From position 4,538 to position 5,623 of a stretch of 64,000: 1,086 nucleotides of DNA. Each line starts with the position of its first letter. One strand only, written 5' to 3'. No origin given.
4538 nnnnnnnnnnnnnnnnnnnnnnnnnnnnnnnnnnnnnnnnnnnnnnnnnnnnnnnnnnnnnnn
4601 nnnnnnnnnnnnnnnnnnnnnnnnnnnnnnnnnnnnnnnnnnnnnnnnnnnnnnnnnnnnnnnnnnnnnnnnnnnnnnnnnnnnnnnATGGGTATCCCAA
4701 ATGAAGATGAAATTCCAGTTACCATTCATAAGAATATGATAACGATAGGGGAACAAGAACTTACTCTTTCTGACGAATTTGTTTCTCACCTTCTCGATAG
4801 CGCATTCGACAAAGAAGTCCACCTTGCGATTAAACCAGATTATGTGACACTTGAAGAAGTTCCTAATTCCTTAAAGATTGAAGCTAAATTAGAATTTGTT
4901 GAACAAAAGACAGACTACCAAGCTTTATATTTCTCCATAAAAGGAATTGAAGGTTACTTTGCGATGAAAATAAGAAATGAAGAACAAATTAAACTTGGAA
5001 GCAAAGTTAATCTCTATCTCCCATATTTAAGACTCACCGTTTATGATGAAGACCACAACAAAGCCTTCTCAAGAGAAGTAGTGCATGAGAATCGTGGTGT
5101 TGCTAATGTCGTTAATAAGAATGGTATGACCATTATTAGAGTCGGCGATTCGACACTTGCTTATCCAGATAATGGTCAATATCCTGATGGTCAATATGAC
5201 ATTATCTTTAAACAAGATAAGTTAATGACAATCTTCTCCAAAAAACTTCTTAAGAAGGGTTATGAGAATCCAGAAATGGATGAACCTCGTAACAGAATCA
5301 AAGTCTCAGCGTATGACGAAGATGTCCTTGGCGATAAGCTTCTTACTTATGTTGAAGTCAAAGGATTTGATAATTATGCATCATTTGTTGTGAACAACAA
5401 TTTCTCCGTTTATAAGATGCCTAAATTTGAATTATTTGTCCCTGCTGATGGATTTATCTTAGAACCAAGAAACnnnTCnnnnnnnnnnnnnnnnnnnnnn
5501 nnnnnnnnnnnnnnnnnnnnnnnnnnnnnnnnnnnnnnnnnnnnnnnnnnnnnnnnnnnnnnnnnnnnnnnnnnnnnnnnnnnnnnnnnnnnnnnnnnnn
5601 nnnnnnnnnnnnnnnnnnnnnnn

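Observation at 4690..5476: ~260-aa C-terminal extension on the MalK-like ATPase with extra TOBE-like repeats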

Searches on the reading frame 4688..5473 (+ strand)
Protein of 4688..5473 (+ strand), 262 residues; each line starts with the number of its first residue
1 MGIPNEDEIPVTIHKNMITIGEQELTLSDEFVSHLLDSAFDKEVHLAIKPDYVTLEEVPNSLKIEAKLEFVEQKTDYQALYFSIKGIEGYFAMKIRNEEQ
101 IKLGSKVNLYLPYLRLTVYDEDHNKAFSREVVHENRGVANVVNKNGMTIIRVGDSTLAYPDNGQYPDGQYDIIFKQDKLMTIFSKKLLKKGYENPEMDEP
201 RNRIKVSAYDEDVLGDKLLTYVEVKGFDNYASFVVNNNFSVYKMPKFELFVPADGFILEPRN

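Call 3: search_protein_families(library=pfam, proteins=[window:4688-5473:+], max_evalue=1)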
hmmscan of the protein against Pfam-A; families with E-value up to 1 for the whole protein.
window:4688-5473:+ (262 aa): 1 family
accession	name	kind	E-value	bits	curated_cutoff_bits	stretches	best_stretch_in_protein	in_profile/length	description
PF22069.2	Androglobin_IV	-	0.17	12.3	27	1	96-153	26-82/109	Androglobin, domain IV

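Call 4: search_protein_families(library=ncbifam, proteins=[window:4688-5473:+], max_evalue=1)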
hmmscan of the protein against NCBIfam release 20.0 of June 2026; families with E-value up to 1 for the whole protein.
window:4688-5473:+ (262 aa): 3 families
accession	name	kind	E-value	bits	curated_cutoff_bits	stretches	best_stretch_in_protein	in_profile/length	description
NF008653.0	PRK11650.1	subfamily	0.0017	17.5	432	1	36-126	268-354/357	sn-glycerol-3-phosphate ABC transporter ATP-binding protein UgpC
NF004070.0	PRK05580.2-2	equivalog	0.015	13.4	921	1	96-140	294-342/729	primosomal protein N'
NF008233.0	PRK11000.1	equivalog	0.056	12.3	568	1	41-124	276-358/369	maltose/maltodextrin ABC transporter ATP-binding protein MalK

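Call 5: find_homologous_proteins(query=window:4688-5473:+, max_evalue=0.001)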
Query window:4688-5473:+ (262 aa): 36 proteins with E <= 0.001 among 260 candidates.
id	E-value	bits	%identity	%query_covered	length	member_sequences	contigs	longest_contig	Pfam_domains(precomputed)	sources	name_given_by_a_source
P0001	5.9e-113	395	66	100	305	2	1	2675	-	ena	-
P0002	7.2e-113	394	67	100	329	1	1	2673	-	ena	-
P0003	6.6e-111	388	66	100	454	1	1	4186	PF08402.17,PF17912.8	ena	-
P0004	2.3e-110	386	66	100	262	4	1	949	-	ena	-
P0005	4.4e-109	382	66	100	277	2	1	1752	-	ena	-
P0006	1.8e-108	380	65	99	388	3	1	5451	PF08402.17,PF17912.8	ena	-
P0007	3.5e-104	366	63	76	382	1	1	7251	-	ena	-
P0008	2.5e-103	363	63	99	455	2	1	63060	PF08402.17,PF17912.8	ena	-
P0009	1.3e-101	358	63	76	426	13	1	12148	-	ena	-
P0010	2.2e-99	350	60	98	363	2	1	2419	PF08402.17,PF17912.8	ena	-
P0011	1.5e-97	344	62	98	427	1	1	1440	PF08402.17,PF17912.8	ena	-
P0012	5.4e-97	342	60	99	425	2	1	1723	PF08402.17,PF17912.8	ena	-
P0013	1.4e-96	341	59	98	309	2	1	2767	-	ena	-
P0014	2.5e-96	340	61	99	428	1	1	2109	PF08402.17,PF17912.8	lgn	-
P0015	5.5e-93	329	58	100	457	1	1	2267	PF08402.17,PF17912.8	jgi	jgi:ABC-type sugar transport system ATPase subunit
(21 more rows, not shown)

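Call 9: find_related_loci(query=window:4688-5473:+, collection=genome_contigs, flank=8000)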
Query window:4688-5473:+ (262 aa) in genome_contigs; peptide patterns used: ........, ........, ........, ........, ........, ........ (x = any residue, [..] = any of these).
53 stretches matched a pattern; 19 encode a relative of the query (tblastn E <= 1e-3); 19 distinct loci.
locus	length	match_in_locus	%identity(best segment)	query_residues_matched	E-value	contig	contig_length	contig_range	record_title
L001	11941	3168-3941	66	1-258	3e-115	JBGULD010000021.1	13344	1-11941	MAG: Bacilli bacterium isolate ruminal_MAG_265 ruminal_MAG_265_contig_0022, whole genome shotgun sequence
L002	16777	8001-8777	65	1-258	1e-114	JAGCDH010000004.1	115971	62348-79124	MAG: Bacilli bacterium isolate RGIG9687 Yak_Omasum-2__c47181, whole genome shotgun sequence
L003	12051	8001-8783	64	1-261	2e-108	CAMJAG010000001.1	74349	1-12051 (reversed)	MAG: uncultured Bacillales bacterium isolate SRR12081298_bin.63_metaWRAP_v1.3_MAG genome assembly, contig: ERZ12289774.3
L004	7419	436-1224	61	1-259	2e-107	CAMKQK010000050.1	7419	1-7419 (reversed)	MAG: uncultured Bacillales bacterium isolate SRR12081302_bin.41_metaWRAP_v1.3_MAG genome assembly, contig: ERZ12289775.2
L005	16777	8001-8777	62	1-259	1e-106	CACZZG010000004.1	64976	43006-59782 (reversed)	MAG: uncultured Erysipelotrichaceae bacterium isolate RUG13091 genome assembly, contig: RUG13091_asm_4, whole genome sho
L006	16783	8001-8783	61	1-261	5e-107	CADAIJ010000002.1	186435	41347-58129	MAG: uncultured Erysipelotrichaceae bacterium isolate RUG13318 genome assembly, contig: RUG13318_asm_2, whole genome sho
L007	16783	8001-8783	62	1-259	1e-105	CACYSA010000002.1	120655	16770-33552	MAG: uncultured Erysipelotrichaceae bacterium isolate RUG12224 genome assembly, contig: RUG12224_asm_2, whole genome sho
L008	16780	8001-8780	61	1-261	2e-105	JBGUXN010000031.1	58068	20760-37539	MAG: Bacilli bacterium isolate ruminal_MAG_52 ruminal_MAG_52_contig_0031, whole genome shotgun sequence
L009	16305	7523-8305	61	1-261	3e-105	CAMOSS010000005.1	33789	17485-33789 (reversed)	MAG: uncultured Bacillales bacterium isolate SRR873608_bin.169_metaWRAP_v1.3_MAG genome assembly, contig: NODE_3101_leng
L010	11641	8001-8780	60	1-259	3e-105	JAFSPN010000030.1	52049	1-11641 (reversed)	MAG: Bacilli bacterium isolate RGIG3356 Goat_Reticulum-6__c246142, whole genome shotgun sequence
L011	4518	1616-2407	60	1-259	7e-105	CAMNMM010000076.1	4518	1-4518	MAG: uncultured Bacillales bacterium isolate SRR873597_bin.171_metaWRAP_v1.3_MAG genome assembly, contig: NODE.59793_len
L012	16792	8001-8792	60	1-259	5e-104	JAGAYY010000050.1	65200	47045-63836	MAG: Bacilli bacterium isolate RGIG8901 Water_deer_Omasum.Co__c451625, whole genome shotgun sequence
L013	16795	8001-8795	60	1-260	8e-103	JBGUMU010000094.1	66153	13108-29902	MAG: Bacilli bacterium isolate ruminal_MAG_226 ruminal_MAG_226_contig_0094, whole genome shotgun sequence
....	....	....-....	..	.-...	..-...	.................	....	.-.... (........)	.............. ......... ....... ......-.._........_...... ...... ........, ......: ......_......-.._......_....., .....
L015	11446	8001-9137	63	1-259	4e-80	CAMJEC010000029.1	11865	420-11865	MAG: uncultured Bacillales bacterium isolate SRR12081300_bin.59_metaWRAP_v1.3_MAG genome assembly, contig: ERZ12289770.9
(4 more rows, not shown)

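Call 21: search_protein_families(library=pfam, proteins=[L006:765-2651:+, L006:2672-3688:+, L006:8805-9536:+, L006:9704-10900:+, L006:11025-13055:+, L006:13063-13509:+, L006:13515-15002:+, L006:15007-15756:+], max_evalue=0.001)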
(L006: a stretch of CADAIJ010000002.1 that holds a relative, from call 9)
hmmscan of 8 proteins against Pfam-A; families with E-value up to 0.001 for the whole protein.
L006:765-2651:+ (629 aa): 1 family
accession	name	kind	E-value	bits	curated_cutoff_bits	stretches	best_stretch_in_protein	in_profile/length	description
PF08547.18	CIA30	-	7.2e-10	39.6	24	1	481-599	36-147/157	Complex I intermediate-associated protein 30 (CIA30)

L006:2672-3688:+ (339 aa): 3 families
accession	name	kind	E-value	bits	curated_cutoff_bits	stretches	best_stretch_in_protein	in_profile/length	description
PF04041.19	Glyco_hydro_130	-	3.7e-57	194.1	26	2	140-334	125-320/320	beta-1,4-mannooligosaccharide phosphorylase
PF00251.26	Glyco_hydro_32N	-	7.1e-07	29.5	22.1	0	2-72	110-174/307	Glycosyl hydrolases family 32 N-terminal domain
PF04616.20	Glyco_hydro_43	-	6.7e-05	22.8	32.2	0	30-106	125-200/288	Glycosyl hydrolases family 43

L006:8805-9536:+ (244 aa): 2 families
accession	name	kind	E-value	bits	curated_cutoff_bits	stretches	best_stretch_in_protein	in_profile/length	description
PF20434.5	BD-FAE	-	1e-16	61.5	26.8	1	15-122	1-117/215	BD-FAE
PF07859.19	Abhydrolase_3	-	6.6e-11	42.8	25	1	28-115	1-90/210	alpha/beta hydrolase fold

L006:9704-10900:+ (399 aa): 1 family
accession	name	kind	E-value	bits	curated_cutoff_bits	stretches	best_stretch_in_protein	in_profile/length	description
PF00078.32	RVT_1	-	5.5e-23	82.2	29.6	1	63-269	1-204/205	Reverse transcriptase (RNA-dependent DNA polymerase)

L006:11025-13055:+ (677 aa): 3 families
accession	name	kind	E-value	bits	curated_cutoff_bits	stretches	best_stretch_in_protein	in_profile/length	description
PF24898.2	GGDEF_GdpP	-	4.2e-28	98.6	30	1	192-313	1-123/126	Cyclic-di-AMP phosphodiesterase GdpP-like, GGDEF domain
PF01368.27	DHH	-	1.8e-22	80.4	28.1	1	349-510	1-125/125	DHH family, N-terminal domain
PF02272.25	DHHA1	-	2.6e-13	50.8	25.9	1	580-667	11-101/102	DHHA1 domain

L006:13063-13509:+ (149 aa): 2 families
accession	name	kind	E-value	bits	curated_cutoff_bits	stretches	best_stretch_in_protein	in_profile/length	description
PF01281.25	Ribosomal_L9_N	-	4.5e-21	74.6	20.7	1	1-45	1-45/47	Ribosomal protein L9, N-terminal domain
PF03948.19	Ribosomal_L9_C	-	2.6e-19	69.9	23.2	1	65-146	3-85/86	Ribosomal protein L9, C-terminal domain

L006:13515-15002:+ (496 aa): 7 families
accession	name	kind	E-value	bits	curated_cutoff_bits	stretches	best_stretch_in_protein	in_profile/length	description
PF03796.21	DnaB_C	-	6.7e-75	252.2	27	1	189-472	1-254/255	DnaB-like helicase C terminal domain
PF00772.26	DnaB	-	1.2e-27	96.4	23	1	9-112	2-103/103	DnaB-like helicase N terminal domain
PF13481.12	AAA_25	-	5.6e-09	36.3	27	1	191-370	16-191/195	AAA domain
PF06745.19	ATPase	-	6.8e-07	29.3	26.6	1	190-261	1-74/231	KaiC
PF01656.29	CbiA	-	2.3e-06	28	25.4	1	210-353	2-101/125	CobQ/CobB/MinD/ParA nucleotide binding domain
PF01695.23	IstB_IS21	-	0.00015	21.8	24.1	1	206-267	92-148/238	IstB-like ATP binding protein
PF20720.3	nSTAND3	-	0.0002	21.5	27.2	1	198-254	8-61/155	Novel STAND NTPase 3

L006:15007-15756:+ (250 aa): 3 families
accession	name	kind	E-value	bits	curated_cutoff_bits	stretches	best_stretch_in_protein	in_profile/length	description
PF12706.13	Lactamase_B_2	-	3.2e-17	63.3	27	1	25-205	4-200/200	Beta-lactamase superfamily domain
PF00753.33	Lactamase_B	-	6.3e-10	39.8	22.7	1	10-68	4-63/196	Metallo-beta-lactamase superfamily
PF13483.12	Lactamase_B_3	-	7.6e-05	23.2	24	1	11-113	6-87/160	Beta-lactamase superfamily domain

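Call 37: find_encoding_contigs(protein=P0008, flank=10000, max_places=3)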
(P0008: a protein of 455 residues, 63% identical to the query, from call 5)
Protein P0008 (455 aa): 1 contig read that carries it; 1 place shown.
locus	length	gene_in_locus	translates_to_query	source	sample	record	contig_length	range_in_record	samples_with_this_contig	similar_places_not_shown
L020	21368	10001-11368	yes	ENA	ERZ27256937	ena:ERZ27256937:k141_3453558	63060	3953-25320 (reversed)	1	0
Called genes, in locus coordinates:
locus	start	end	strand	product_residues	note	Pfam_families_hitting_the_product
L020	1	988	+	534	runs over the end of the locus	-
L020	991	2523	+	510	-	-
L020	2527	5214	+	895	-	PF08547:CIA30 (faint)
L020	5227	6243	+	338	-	PF00251:Glyco_hydro_32N (faint), PF04041:Glyco_hydro_130, PF04616:Glyco_hydro_43 (faint), PF04041:Glyco_hydro_130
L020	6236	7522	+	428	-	PF09479:Flg_new, PF13472:Lipase_GDSL_2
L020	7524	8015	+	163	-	-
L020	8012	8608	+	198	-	-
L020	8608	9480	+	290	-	-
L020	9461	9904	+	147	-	PF03215:Rad17 (weak), PF00005:ABC_tran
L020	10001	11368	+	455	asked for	PF17912:OB_MalK, PF08402:TOBE_2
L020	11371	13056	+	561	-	PF02878:PGM_PMM_I, PF02879:PGM_PMM_II, PF02880:PGM_PMM_III, PF00408:PGM_PMM_IV (weak)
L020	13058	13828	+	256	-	PF16227:DUF4886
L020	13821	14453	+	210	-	PF12146:Hydrolase_4 (faint), PF00326:Peptidase_S9 (weak)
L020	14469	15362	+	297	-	PF20511:PMI_typeI_cat (weak)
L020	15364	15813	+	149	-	PF00293:NUDIX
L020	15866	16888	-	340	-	PF10974:DUF2804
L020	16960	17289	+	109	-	-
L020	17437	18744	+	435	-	PF01553:Acyltransferase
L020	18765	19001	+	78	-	PF00550:PP-binding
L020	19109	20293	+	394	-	-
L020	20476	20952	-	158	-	-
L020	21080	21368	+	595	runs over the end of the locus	PF02368:Big_2, PF13416:SBP_bac_8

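Call 42: search_protein_representatives(protein=window:4688-5473:+)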
Query: 262 residues. Proteins with E-value up to 0.001 (for the whole library): 57; up to 1e-10: 32; up to 1e-30: 15. The best 57 are listed.
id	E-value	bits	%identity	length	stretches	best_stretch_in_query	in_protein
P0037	3.1e-103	361.2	47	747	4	61-259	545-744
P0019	3.7e-82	292.1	68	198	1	70-258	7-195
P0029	8.1e-61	222.2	55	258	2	71-211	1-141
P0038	8.5e-55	202.5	62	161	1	1-154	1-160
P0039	1.3e-51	192.0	35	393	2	1-259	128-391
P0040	6.5e-48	179.9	33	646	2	1-260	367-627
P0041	1.2e-40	156.1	64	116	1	150-261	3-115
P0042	3.1e-39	151.5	31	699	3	2-218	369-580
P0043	4.7e-39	150.9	35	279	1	1-256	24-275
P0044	6.1e-39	150.5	34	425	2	1-256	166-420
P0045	8.9e-39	150.0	37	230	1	34-260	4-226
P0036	2.9e-38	148.3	70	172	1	165-260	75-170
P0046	5.7e-38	147.4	30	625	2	2-255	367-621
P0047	8.4e-36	140.3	32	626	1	1-255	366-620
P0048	3.6e-35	138.2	34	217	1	47-262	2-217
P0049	6.2e-30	121.0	30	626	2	1-255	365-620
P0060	1.0e-16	77.7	26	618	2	7-252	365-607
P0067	2.3e-09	53.7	28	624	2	4-249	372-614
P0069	5.6e-09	52.4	25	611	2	8-254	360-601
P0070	1.6e-08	50.9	25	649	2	26-163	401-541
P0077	2.8e-06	43.5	24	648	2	20-232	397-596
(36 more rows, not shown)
